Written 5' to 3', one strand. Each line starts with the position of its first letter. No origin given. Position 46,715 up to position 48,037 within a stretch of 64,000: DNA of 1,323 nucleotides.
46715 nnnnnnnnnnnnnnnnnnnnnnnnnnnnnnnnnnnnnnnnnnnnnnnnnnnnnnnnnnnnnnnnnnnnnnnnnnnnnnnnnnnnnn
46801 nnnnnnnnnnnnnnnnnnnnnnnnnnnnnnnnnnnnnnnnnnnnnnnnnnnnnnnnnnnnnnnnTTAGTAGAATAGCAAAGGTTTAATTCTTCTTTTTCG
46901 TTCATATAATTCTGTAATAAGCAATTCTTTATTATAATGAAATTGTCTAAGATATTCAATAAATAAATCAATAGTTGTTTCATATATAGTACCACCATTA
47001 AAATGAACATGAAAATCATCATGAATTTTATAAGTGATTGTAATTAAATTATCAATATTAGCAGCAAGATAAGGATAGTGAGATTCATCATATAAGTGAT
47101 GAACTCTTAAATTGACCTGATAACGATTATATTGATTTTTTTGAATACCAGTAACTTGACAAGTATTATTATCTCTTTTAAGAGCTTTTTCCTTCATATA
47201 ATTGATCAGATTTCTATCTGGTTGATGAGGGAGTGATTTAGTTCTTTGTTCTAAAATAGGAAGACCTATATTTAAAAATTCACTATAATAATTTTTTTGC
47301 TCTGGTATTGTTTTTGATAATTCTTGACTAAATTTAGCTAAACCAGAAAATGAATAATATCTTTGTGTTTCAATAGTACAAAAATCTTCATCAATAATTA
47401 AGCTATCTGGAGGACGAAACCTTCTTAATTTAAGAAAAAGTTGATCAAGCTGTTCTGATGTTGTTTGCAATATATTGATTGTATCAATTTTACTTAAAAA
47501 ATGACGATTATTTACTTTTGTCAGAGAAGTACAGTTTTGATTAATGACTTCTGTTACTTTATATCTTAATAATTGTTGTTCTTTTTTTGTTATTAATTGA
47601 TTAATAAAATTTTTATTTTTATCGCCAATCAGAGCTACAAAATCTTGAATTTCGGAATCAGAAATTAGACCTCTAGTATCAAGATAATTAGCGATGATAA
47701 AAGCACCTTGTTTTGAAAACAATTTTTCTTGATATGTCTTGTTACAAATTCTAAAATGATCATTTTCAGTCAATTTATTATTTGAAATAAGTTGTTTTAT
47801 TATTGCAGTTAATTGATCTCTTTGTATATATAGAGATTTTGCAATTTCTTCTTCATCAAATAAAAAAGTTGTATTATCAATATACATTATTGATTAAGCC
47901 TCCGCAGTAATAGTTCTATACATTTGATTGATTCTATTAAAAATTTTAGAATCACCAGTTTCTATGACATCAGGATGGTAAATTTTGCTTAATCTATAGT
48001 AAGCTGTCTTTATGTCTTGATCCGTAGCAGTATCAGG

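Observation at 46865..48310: Translationally coupled J-domain protein + HNH nuclease pair in a defence island: candidate undescribed system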

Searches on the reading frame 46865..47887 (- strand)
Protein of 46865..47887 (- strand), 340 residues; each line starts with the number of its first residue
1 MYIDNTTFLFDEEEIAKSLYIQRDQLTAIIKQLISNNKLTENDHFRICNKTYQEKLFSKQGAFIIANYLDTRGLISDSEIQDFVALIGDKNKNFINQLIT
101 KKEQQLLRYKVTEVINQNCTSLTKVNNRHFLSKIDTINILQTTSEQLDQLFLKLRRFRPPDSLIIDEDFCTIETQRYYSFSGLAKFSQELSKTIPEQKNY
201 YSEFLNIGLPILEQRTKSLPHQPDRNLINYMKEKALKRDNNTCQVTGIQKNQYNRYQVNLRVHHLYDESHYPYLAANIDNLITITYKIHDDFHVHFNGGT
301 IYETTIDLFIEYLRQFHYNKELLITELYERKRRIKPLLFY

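Call 3: search_protein_families(library=pfam, proteins=[window:46865-47887:-], max_evalue=1)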
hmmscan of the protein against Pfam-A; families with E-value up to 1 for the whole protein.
window:46865-47887:- (340 aa): 3 families
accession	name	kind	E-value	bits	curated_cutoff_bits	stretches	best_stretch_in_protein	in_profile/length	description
PF24409.1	wHTH-PRTase_assc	-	0.091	13.3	27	0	232-268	7-43/83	wHTH-PRTase associated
PF01057.23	Parvo_NS1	-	0.12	11.8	20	0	24-70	6-52/271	Parvovirus non-structural protein NS1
PF24402.1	iHKD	-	0.18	12.4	27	1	28-110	8-93/111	Inactive HKD-Rease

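Call 4: search_protein_families(library=padloc, proteins=[window:46865-47887:-], max_evalue=1)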
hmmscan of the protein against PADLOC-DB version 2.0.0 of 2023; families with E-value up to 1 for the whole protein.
window:46865-47887:- (340 aa): 1 family
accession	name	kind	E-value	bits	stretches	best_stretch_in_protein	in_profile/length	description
PDLC02976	WH_III-A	-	0.032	12.9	1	2-52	11-61/104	-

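Call 5: search_protein_families(library=ncbifam, proteins=[window:46865-47887:-], max_evalue=1)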
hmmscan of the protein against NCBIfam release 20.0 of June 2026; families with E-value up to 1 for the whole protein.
window:46865-47887:- (340 aa): 2 families
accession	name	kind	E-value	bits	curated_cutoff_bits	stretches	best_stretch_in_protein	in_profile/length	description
NF040563.1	guided_IscB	equivalog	0.02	14.1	175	1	222-293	174-236/314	RNA-guided endonuclease IscB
TIGR02851.1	spore_V_T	equivalog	0.18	11.6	235.9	0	57-126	57-124/180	stage V sporulation protein T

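Call 6: search_protein_families(library=phrogs, proteins=[window:46865-47887:-], max_evalue=1)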
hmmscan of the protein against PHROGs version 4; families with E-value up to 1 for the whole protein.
window:46865-47887:- (340 aa): 7 families
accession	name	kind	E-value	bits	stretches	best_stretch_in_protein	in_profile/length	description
phrog_8446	-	DNA, RNA and nucleotide metabolism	8.3e-06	26.6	1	230-291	130-194/211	HNH endonuclease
phrog_8048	-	DNA, RNA and nucleotide metabolism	0.00044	20.5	1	230-293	166-226/273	HNH endonuclease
phrog_1271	-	DNA, RNA and nucleotide metabolism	0.0016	18.9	1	229-285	255-308/361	HNH endonuclease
phrog_144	-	DNA, RNA and nucleotide metabolism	0.0036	18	1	231-290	75-130/175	HNH endonuclease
phrog_4581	-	head and packaging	0.0068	16.8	1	231-290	56-106/395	terminase small subunit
phrog_5956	-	DNA, RNA and nucleotide metabolism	0.011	16.4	1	229-297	48-112/138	HNH endonuclease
phrog_16726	-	DNA, RNA and nucleotide metabolism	0.094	13.4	1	229-252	82-105/308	HNH endonuclease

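Call 7: find_homologous_proteins(query=window:46865-47887:-)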
Query window:46865-47887:- (340 aa): 13 proteins with E <= 0.001 among 1076 candidates.
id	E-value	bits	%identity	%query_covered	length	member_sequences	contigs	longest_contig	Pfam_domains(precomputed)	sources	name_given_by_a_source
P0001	2.6e-221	751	100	100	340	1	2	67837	-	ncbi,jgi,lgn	-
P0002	1.1e-173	595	79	100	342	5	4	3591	-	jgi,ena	jgi:5-methylcytosine-specific restriction endonuclease McrA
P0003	1.2e-87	312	63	72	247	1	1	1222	-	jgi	jgi:hypothetical protein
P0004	7.9e-50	188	39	98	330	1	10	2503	-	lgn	-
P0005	4.3e-46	176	36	93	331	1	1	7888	-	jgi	jgi:hypothetical protein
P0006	4.9e-46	175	36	91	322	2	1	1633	-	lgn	-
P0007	1.0e-45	174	35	97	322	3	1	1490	-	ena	-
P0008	5.8e-45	172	35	91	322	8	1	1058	-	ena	-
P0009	9.0e-45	171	34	100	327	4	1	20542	-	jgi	jgi:hypothetical protein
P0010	1.8e-44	170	35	94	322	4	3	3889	-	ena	-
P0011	2.0e-43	167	36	91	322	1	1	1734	-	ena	-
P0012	1.8e-42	164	37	88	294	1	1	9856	-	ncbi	-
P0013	9.4e-42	161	33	99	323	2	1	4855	-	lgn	-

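Call 9: find_encoding_contigs(protein=P0009, flank=6000, max_places=3)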
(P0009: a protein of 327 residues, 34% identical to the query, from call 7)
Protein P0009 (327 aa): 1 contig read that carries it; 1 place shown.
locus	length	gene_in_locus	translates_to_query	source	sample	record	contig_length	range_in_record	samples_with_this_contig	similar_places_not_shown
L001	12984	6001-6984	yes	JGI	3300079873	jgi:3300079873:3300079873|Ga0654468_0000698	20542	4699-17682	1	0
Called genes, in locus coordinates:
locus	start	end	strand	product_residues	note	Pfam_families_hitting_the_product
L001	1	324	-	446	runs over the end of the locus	PF01029:NusB, PF01728:FtsJ (faint), PF22458:RsmF-B_ferredox, PF01189:Methyltr_RsmB-F, PF13847:Methyltransf_31 (weak)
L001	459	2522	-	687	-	PF12600:DUF3769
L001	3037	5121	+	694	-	PF03109:ABC1, PF27536:UbiB_helical (weak)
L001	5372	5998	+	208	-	PF00226:DnaJ (weak)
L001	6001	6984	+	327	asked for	-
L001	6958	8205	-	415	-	PF00994:MoCF_biosynth, PF18146:CinA_KH, PF02464:CinA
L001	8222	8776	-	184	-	PF00625:Guanylate_kin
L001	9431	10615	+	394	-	PF28104:HetZ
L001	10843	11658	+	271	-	PF06835:LptC (faint), PF03968:LptD_N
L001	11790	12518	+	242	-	PF00005:ABC_tran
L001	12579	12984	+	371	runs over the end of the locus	PF03739:LptF_LptG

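Call 10: find_encoding_contigs(protein=P0012, flank=6000, max_places=3)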
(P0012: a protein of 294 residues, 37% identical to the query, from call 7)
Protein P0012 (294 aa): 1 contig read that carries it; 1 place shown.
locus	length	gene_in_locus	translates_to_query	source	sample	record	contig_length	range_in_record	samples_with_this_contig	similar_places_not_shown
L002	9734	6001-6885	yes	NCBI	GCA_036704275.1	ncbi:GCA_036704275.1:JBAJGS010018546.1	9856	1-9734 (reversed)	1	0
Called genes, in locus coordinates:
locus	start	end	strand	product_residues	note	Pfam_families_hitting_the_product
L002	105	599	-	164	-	PF00155:Aminotran_1_2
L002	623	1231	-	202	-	PF01494:FAD_binding_3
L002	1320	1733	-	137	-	-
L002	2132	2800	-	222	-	PF21948:LplA-B_cat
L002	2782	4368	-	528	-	PF00271:Helicase_C, PF16124:RecQ_Zn_bind, PF09382:RQC, PF00570:HRDC, PF14493:HTH_40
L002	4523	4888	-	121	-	PF00270:DEAD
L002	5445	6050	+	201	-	-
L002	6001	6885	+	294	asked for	-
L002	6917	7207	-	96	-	PF05685:Uma2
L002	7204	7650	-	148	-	PF05685:Uma2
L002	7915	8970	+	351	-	PF13489:Methyltransf_23, PF01209:Ubie_methyltran, PF08241:Methyltransf_11, PF08242:Methyltransf_12, PF13649:Methyltransf_25, PF13847:Methyltransf_31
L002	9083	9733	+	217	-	?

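Call 11: find_encoding_contigs(protein=P0005, flank=6000, max_places=3)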
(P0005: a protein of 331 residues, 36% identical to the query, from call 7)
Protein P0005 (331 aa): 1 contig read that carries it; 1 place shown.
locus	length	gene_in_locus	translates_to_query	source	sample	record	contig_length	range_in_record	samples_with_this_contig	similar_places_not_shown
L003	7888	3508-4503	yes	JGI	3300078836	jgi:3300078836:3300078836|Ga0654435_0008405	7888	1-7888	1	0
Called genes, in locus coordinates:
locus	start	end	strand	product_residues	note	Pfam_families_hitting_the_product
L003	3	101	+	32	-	?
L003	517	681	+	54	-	-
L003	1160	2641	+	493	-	PF02789:Peptidase_M17_N, PF00883:Peptidase_M17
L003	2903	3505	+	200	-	PF00226:DnaJ (weak)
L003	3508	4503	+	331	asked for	-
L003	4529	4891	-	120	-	PF00903:Glyoxalase, PF18029:Glyoxalase_6 (weak), PF22677:Ble-like_N (faint)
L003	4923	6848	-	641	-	PF02129:Peptidase_S15 (faint), PF20434:BD-FAE, PF00326:Peptidase_S9, PF01738:DLH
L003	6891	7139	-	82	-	PF10718:Ycf34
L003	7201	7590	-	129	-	PF13301:DUF4079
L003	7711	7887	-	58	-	?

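Call 12: find_encoding_contigs(protein=P0002, flank=6000, max_places=4)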
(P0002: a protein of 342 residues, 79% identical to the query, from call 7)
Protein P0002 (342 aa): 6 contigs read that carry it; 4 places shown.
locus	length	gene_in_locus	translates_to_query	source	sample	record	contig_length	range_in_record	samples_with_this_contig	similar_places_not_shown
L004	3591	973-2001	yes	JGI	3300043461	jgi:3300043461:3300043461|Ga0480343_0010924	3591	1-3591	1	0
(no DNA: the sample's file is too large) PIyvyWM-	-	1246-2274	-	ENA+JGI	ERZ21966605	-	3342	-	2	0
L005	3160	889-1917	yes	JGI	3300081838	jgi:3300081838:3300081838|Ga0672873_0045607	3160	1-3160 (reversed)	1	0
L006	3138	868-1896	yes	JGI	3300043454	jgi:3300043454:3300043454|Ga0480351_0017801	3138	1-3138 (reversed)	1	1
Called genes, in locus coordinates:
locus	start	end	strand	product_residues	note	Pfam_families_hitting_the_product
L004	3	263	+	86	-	?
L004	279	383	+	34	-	-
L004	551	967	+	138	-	PF00226:DnaJ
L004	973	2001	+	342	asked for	-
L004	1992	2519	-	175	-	-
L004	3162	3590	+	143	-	?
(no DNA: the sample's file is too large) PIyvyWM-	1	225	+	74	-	?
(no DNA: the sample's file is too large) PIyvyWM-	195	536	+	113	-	PF08869:XisI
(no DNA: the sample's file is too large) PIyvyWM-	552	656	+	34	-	-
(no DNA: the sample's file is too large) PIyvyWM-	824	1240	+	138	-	PF00226:DnaJ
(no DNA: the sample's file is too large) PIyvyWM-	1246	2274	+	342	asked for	-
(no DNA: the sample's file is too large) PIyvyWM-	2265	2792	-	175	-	-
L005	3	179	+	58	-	?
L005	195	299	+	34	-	-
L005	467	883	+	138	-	PF00226:DnaJ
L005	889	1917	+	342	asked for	-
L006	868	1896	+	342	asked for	-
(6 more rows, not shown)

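Call 19: find_related_loci(query=A1, collection=genome_contigs, flank=3000)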
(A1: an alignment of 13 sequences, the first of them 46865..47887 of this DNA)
Query A1 (340 aa) in genome_contigs; peptide patterns used: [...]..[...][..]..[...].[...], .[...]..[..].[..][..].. (x = any residue, [..] = any of these).
67 stretches matched a pattern; 44 encode a relative of the query (tblastn E <= 1e-3); 44 distinct loci.
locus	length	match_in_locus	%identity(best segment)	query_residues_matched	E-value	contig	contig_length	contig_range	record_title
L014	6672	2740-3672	36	8-332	2e-56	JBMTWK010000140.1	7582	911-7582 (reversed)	MAG: Prochlorothrix sp. isolate LKB_V7_S19_50percent_ser_metabat.54 NODE_3749_length_7582_cov_5.935432, whole genome sho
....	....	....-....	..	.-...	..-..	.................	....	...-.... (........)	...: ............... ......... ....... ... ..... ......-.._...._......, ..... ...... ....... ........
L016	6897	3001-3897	36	5-317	8e-53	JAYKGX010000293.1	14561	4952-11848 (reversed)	MAG: Synechococcales cyanobacterium isolate 1279498 NODE_35911404, whole genome shotgun sequence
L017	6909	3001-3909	35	1-317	1e-50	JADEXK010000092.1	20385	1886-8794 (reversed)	Nostocales cyanobacterium LEGE 11386 NODE_126_length_20385_cov_12.4013, whole genome shotgun sequence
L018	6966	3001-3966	33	1-336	9e-50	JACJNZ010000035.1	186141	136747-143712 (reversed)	Cyanobacteria bacterium FACHB-502 contig35, whole genome shotgun sequence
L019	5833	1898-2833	33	6-331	1e-49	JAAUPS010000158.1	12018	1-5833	MAG: Phormidesmis sp. RL_2_1 NODE_787_length_12018_cov_2.658565, whole genome shotgun sequence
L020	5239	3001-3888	35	5-313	8e-50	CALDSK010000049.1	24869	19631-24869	MAG TPA_asm: uncultured Synechococcus sp. isolate SRR3401487_bin.18_CONCOCT_v1.1_MAG genome assembly, contig: ERZ1740058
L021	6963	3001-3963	33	1-335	1e-48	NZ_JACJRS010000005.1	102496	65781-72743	Phormidium sp. FACHB-1136 contig5, whole genome shotgun sequence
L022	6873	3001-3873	37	8-313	3e-48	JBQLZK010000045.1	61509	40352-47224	MAG: Thainema sp. isolate MCC5402 contig_45, whole genome shotgun sequence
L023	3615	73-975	33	6-321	7e-48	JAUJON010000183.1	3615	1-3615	MAG: Thermosynechococcaceae cyanobacterium YX3bin19 opera_contig_10036, whole genome shotgun sequence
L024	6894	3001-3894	36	6-317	7e-48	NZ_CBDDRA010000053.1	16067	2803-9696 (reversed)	Tumidithrix helvetica PCC 7403 NODE_0053, whole genome shotgun sequence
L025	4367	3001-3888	34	8-317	4e-48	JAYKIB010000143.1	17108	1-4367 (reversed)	MAG: Prochlorothrix sp. isolate 315547 NODE_7592772, whole genome shotgun sequence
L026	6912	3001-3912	34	7-321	6e-48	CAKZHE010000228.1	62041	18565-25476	MAG TPA_asm: uncultured cyanobacterium isolate ERR2114811_bin.3_CONCOCT_v1.1_MAG genome assembly, contig: ERZ1034369.65,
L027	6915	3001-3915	36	1-321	3e-52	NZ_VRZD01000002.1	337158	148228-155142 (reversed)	MAG: Pantanalinema sp. GBBB05 NODE_11_length_337158_cov_7.162062, whole genome shotgun sequence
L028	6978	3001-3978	33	1-335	5e-47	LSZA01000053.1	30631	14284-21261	Phormidium willei BDU 130791 contig00053, whole genome shotgun sequence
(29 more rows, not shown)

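Call 23: find_homologous_proteins(query=A1, max_evalue=0.001)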
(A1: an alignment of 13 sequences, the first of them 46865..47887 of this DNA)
Query A1 (13 sequences) (340 aa, profile of the alignment): 36 proteins with E <= 0.001 among 6769 candidates.
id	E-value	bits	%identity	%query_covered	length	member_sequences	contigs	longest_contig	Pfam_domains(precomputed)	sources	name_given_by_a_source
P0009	8.3e-158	543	34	100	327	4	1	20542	-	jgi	jgi:hypothetical protein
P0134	9.4e-158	543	36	91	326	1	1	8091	-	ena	-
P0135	1.9e-157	542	36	91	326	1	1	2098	-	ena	-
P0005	4.2e-157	541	36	93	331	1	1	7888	-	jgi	jgi:hypothetical protein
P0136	9.3e-157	539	36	96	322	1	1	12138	-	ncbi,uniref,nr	ncbi:hypothetical protein [Nostoc parmelioides]|uniref:HNH endonuclease n=1 Tax=Nostoc parmelioides 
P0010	1.2e-155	536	35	94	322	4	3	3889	-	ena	-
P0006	4.6e-153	527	36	91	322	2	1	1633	-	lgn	-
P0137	4.3e-151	521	33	98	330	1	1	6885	-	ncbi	-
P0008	1.7e-150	519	35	91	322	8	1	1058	-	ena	-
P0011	2.5e-150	518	36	91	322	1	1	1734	-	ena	-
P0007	2.7e-150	518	35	97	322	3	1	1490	-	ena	-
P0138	1.2e-149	516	35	91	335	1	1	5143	-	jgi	jgi:hypothetical protein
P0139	1.8e-149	515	35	93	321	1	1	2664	-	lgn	-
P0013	1.7e-143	496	33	99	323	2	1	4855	-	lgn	-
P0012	1.3e-142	493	37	88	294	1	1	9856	-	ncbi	-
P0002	1.4e-121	424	79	100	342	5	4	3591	-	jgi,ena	jgi:5-methylcytosine-specific restriction endonuclease McrA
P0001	1.9e-121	423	100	100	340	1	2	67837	-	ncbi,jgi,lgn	-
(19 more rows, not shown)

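Call 35: search_protein_representatives(alignment_id=A2)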
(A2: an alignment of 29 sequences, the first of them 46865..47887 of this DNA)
Query: 29 sequences, 327 profile positions. Proteins with E-value up to 0.001 (for the whole library): 1108; up to 1e-10: 151; up to 1e-30: 82. The best 150 are listed.
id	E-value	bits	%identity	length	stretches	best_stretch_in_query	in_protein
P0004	4.0e-115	400.8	-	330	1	1-322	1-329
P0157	4.9e-115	400.5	-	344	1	6-323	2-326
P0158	8.3e-111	386.6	-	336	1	4-321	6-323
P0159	4.8e-110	384.1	-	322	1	4-320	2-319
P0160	2.6e-107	375.1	-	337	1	1-323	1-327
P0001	3.0e-106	371.6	-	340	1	1-321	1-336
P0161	1.7e-103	362.6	-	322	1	4-319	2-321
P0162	4.8e-102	357.8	-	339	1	6-324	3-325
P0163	1.3e-101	356.4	-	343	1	7-325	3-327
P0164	5.4e-100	351.1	-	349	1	5-324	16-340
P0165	6.8e-100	350.7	-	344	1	4-326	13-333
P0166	1.4e-99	349.7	-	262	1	60-320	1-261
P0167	2.3e-97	342.4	-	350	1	6-323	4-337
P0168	3.4e-97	341.9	-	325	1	3-320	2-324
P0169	6.4e-97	341.0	-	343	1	8-319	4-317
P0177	7.7e-82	291.4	-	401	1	1-324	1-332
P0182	3.5e-76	272.8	-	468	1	7-321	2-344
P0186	8.6e-74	265.0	-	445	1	5-325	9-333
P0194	3.7e-62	226.7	-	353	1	6-304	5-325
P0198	1.6e-60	221.3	-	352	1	79-324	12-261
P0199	8.7e-57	209.1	-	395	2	162-320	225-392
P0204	7.4e-54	199.4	-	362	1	7-299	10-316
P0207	1.9e-51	191.5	-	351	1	7-298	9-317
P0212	3.1e-49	184.3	-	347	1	10-301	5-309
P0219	1.7e-43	165.4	-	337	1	8-319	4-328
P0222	2.0e-41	158.6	-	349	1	10-326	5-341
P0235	7.8e-31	123.8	-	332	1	45-301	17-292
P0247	1.8e-23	99.6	-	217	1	219-317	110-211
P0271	2.5e-13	66.2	-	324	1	200-316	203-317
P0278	4.5e-13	65.4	-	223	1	221-301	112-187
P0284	2.2e-12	63.1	-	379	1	204-317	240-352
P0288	9.2e-12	61.1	-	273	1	208-294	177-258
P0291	1.9e-11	60.0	-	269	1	220-299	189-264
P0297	5.8e-11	58.5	-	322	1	209-300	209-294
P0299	6.0e-11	58.4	-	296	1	222-304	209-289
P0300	6.0e-11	58.4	-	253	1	6-103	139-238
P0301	6.1e-11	58.4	-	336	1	207-308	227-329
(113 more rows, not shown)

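Call 36: search_protein_families(library=pfam, proteins=[P0271, P0284, P0288, P0291, P0297, P0299, P0301, P0278, P0247, P0300], max_evalue=0.01)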
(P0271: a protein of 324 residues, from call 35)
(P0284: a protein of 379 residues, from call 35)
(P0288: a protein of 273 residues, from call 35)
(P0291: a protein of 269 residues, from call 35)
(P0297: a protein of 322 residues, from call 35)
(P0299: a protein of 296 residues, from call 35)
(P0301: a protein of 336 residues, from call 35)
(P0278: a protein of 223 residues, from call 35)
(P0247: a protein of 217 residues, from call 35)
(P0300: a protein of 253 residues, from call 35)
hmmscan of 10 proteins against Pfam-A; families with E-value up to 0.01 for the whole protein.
P0271 (324 aa): 0 families

P0284 (379 aa): 1 family
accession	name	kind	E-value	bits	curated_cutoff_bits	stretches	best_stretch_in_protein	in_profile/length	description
PF13173.12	AAA_14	-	0.0092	16.4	27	0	294-362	60-110/129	AAA domain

P0288 (273 aa): 3 families
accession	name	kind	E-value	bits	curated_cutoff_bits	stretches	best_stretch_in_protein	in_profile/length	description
PF01844.29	HNH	-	8.9e-07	29.4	21.4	1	200-241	1-43/47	HNH endonuclease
PF13391.12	HNH_2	-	0.002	18.4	21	1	200-243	1-59/66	HNH endonuclease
PF14311.12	DUF4379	-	0.0082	16.8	24.5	1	40-90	4-54/56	Probable Treble clef zinc finger domain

P0291 (269 aa): 5 families
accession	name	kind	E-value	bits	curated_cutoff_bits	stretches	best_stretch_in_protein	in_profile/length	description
PF01844.29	HNH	-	2.9e-08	34.2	21.4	1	200-244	1-45/47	HNH endonuclease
PF13391.12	HNH_2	-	1.7e-06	28.2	21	1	200-245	1-60/66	HNH endonuclease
PF14311.12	DUF4379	-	0.00011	22.7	24.5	1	40-84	12-54/56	Probable Treble clef zinc finger domain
PF04423.19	Rad50_zn_hook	-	0.0042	17.3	24.3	0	58-67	22-31/52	Rad50 zinc hook motif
PF07460.16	NUMOD3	-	0.0058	17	20.4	0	146-159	13-26/37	NUMOD3 motif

P0297 (322 aa): 2 families
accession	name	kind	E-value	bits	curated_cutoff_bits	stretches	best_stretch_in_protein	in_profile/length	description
PF13391.12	HNH_2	-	0.00014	22.1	21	1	231-273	1-59/66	HNH endonuclease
PF01844.29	HNH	-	0.0013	19.3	21.4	1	231-269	1-41/47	HNH endonuclease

P0299 (296 aa): 0 families

P0301 (336 aa): 2 families
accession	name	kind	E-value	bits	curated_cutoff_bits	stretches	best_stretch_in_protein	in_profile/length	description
PF01844.29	HNH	-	6.2e-06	26.7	21.4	1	251-300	1-46/47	HNH endonuclease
PF13391.12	HNH_2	-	0.0025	18.1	21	1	251-300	1-60/66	HNH endonuclease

P0278 (223 aa): 3 families
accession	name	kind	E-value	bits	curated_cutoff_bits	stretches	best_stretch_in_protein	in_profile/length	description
PF07282.18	Cas12f1-like_TNB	-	2.9e-09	37.4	26.3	1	179-206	35-60/60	Cas12f1-like, TNB domain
PF13518.12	HTH_28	-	0.00016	22.1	25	1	17-41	9-33/52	Helix-turn-helix domain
PF13391.12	HNH_2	-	0.0019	18.4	21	1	122-166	1-60/66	HNH endonuclease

P0247 (217 aa): 1 family
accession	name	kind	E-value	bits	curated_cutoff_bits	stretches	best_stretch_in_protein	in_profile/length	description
PF13391.12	HNH_2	-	0.00013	22.2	21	1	122-170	1-59/66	HNH endonuclease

P0300 (253 aa): 0 families
